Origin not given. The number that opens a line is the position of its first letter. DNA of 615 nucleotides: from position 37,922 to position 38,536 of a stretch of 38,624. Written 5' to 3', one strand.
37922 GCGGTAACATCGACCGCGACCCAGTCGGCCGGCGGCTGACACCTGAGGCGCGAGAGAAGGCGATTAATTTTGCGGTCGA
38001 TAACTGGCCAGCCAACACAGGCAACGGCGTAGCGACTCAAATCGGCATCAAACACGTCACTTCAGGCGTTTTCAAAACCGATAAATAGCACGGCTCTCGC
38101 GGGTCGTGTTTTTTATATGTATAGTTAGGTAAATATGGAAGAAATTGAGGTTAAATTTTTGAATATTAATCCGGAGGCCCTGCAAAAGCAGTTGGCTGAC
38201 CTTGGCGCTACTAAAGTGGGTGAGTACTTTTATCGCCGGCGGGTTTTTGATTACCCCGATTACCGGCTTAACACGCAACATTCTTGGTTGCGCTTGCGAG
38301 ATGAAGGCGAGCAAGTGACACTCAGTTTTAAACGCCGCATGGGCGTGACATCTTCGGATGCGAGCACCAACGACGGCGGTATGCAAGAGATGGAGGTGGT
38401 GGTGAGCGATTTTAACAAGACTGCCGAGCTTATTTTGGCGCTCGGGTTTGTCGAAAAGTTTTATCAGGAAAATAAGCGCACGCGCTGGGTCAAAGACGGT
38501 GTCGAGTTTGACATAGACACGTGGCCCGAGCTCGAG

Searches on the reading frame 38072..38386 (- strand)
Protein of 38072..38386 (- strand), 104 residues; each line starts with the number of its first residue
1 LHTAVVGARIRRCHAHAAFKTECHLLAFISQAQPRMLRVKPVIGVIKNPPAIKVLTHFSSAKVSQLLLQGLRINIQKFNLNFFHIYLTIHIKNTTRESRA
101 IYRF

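Call 7: search_protein_families(library=pfam, proteins=[window:38072-38386:-], max_evalue=0.01)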
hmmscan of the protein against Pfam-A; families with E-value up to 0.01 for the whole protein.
window:38072-38386:- (104 aa): 1 family
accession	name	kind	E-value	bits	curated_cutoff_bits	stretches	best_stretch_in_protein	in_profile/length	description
PF23755.1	Ig-like_IP5PC_F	-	0.0062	16.7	27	1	30-95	58-123/137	IP5P C-F Ig-like domain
